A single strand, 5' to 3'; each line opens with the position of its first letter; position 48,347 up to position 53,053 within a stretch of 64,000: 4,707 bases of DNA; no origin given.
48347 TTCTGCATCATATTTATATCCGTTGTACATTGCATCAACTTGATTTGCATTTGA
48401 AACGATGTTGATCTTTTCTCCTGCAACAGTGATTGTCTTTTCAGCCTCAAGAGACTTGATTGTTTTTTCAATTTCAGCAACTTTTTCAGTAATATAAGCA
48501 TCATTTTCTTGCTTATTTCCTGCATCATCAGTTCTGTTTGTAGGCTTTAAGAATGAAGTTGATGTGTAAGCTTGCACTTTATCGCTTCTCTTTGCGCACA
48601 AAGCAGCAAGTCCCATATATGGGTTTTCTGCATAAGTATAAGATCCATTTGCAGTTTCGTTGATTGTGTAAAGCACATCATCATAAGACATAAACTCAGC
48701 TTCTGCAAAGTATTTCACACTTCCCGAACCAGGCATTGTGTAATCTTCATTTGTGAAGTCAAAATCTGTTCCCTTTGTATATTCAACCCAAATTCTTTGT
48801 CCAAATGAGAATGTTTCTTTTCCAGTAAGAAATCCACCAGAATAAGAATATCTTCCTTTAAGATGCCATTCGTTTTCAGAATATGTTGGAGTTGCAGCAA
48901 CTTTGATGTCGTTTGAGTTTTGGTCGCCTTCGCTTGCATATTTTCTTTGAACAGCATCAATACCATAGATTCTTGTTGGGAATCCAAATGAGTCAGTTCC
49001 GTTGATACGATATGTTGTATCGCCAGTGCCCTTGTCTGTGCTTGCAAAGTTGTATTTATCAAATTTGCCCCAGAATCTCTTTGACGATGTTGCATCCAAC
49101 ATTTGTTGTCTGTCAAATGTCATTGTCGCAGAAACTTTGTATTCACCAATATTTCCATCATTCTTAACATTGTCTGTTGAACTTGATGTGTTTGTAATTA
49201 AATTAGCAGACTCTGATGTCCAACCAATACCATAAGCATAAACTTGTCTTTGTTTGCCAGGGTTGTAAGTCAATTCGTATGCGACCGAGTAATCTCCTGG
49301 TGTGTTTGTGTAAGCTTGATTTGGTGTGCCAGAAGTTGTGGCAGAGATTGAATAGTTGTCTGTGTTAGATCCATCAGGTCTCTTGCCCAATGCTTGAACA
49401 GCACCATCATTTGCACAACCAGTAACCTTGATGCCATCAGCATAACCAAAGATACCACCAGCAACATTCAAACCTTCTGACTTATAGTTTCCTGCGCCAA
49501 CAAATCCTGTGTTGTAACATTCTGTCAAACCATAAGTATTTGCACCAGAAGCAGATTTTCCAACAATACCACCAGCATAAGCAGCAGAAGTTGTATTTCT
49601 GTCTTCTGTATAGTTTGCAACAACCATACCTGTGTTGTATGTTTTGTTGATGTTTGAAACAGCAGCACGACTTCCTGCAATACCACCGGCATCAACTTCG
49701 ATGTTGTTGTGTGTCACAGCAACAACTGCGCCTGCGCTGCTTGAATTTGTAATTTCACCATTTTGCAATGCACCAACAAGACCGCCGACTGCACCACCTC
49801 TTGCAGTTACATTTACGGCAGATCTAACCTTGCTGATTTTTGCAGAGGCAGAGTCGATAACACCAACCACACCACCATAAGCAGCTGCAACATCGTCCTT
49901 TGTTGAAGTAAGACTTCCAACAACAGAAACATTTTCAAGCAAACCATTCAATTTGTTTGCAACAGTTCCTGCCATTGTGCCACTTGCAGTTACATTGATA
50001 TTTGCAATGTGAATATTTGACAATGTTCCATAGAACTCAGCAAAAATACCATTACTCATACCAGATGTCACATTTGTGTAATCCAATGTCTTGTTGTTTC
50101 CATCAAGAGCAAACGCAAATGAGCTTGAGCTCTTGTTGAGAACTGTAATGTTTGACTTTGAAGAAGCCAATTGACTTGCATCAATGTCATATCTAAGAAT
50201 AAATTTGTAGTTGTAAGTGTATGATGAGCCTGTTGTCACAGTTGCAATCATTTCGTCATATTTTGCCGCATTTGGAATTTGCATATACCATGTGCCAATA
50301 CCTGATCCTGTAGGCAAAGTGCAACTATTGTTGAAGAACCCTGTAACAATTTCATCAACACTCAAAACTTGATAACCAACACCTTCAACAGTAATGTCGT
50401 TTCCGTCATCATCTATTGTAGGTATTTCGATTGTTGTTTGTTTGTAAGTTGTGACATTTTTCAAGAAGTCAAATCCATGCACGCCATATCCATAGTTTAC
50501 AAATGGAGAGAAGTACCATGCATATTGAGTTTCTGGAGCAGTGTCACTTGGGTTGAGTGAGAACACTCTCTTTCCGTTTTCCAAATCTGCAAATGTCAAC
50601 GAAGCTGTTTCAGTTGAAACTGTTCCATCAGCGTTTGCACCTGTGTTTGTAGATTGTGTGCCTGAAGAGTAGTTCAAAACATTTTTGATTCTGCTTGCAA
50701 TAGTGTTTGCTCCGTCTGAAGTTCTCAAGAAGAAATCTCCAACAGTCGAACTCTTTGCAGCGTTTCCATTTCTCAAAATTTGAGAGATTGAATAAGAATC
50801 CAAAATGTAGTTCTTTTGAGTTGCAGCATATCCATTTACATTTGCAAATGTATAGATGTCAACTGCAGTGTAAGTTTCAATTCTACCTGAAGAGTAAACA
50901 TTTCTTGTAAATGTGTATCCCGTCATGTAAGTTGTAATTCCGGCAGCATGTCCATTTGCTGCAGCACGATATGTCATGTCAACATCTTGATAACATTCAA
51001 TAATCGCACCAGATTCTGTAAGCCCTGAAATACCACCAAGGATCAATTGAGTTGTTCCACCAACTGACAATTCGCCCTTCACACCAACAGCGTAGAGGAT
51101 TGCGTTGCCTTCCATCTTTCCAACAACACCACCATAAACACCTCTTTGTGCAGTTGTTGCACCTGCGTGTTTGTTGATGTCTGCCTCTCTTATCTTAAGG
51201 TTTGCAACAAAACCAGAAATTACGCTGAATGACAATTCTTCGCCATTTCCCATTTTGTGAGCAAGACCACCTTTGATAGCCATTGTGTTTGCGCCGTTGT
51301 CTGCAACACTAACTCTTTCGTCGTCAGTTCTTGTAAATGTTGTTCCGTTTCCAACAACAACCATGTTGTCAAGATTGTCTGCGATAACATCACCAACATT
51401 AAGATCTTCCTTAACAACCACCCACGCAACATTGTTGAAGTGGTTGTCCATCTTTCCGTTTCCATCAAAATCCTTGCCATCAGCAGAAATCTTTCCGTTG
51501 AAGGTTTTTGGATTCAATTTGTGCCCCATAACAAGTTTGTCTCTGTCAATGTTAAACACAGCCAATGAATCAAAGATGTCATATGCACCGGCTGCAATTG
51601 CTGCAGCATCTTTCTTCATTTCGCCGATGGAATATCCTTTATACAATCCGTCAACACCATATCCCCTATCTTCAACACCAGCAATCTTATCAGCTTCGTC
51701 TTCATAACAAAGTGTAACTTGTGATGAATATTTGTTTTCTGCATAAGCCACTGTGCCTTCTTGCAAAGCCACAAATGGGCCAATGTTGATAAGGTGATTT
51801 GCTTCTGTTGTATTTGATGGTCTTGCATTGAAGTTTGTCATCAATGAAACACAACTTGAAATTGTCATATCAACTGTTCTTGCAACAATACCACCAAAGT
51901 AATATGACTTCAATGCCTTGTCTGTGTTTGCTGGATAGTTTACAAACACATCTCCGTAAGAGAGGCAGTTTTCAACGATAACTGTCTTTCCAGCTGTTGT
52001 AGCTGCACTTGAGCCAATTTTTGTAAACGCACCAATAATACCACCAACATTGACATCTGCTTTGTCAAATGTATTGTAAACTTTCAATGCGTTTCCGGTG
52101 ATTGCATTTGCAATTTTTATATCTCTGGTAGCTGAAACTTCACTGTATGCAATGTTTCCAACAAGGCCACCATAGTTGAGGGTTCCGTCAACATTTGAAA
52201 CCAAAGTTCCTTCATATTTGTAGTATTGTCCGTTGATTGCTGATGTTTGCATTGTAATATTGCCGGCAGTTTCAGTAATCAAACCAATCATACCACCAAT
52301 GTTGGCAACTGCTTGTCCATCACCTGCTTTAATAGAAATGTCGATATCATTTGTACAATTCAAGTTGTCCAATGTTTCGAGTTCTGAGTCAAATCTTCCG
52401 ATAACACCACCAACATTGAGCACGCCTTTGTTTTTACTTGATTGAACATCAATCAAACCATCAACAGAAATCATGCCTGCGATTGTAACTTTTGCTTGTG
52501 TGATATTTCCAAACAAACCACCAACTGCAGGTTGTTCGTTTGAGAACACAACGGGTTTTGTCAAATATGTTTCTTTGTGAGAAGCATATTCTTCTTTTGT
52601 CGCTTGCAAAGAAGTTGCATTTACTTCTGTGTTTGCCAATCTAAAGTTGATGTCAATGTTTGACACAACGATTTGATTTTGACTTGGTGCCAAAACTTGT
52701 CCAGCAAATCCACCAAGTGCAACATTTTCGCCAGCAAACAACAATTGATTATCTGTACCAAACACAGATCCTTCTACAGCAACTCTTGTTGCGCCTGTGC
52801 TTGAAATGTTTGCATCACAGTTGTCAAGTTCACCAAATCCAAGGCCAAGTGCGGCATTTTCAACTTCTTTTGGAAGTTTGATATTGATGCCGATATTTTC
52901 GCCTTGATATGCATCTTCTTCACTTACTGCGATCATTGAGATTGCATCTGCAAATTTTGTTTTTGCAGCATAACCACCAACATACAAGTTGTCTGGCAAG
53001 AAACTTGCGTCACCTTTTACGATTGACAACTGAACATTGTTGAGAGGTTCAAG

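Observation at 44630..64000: Second giant ORF of more than 6456 codons still open at the window edge; two paralogs fill about 46% of the window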

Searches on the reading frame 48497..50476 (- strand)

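Call 75: search_protein_families(library=pfam, proteins=[window:48497-50476:-], max_evalue=0.5)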
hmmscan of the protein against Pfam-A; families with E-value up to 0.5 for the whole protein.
window:48497-50476:- (660 aa): 1 family
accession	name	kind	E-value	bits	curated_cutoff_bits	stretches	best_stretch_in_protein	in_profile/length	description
PF07581.17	Glug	-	0.00093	19.9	20.5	1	227-251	2-27/28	The GLUG motif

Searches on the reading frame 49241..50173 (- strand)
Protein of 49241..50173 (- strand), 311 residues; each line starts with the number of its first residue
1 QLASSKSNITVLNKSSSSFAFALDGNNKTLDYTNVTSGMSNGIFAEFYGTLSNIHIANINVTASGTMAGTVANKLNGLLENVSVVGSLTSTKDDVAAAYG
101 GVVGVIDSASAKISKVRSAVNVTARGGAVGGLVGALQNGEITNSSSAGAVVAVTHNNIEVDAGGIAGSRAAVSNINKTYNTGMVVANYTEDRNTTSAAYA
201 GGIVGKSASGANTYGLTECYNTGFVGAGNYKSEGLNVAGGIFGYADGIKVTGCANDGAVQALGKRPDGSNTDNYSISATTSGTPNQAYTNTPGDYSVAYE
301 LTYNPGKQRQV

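Call 13: search_protein_families(library=pfam, proteins=[window:49241-50173:-], max_evalue=10)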
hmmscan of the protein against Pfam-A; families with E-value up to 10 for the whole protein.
window:49241-50173:- (311 aa): 3 families
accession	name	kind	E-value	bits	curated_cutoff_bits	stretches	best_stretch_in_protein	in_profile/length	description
PF07581.17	Glug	-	0.00037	21.2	20.5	1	126-150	2-27/28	The GLUG motif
PF25195.1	DPC2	-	0.18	12.6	70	1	72-152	16-91/105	Diatom pyrenoid component 2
PF19524.4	DUF6054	-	0.61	10.4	27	1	11-47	55-91/111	Family of unknown function (DUF6054)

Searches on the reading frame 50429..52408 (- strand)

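Call 75: search_protein_families(library=pfam, proteins=[window:50429-52408:-], max_evalue=0.5)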
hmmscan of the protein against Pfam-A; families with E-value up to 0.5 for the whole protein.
window:50429-52408:- (660 aa): 1 family
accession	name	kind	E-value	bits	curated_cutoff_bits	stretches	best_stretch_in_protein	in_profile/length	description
PF12207.13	DUF3600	-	0.11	12.8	26.5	1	59-105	42-88/160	Domain of unknown function (DUF3600)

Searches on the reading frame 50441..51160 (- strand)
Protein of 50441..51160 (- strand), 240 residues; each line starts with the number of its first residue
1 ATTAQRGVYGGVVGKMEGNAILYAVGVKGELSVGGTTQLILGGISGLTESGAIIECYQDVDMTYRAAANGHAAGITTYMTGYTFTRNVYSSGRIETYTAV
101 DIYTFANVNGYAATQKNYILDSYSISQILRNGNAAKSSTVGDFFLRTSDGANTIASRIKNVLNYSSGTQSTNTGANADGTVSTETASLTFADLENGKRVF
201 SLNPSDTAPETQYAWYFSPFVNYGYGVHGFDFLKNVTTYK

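Call 64: find_related_loci(query=A3, collection=metagenome_contigs, flank=10000)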
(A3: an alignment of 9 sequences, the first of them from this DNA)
Query A3 (240 aa) in metagenome_contigs; peptide patterns used: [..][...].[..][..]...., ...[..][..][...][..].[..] (x = any residue, [..] = any of these).
62 stretches matched a pattern; 4 encode a relative of the query (tblastn E <= 1e-3); 4 distinct loci.
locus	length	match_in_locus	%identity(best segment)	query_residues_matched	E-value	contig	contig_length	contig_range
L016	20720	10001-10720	43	9-239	1e-49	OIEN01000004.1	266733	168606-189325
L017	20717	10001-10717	39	9-239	3e-41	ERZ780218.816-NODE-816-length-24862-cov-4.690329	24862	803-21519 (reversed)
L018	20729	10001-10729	42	9-240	5e-40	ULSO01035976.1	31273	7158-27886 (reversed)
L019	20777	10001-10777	36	9-239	6e-37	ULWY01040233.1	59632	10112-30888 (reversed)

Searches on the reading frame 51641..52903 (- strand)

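Call 13: search_protein_families(library=pfam, proteins=[window:51641-52903:-], max_evalue=10)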
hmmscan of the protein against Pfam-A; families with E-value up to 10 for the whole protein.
window:51641-52903:- (421 aa): 1 family
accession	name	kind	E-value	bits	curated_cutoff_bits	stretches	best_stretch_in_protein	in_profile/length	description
PF12207.13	DUF3600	-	0.068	13.5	26.5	1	224-270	42-88/160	Domain of unknown function (DUF3600)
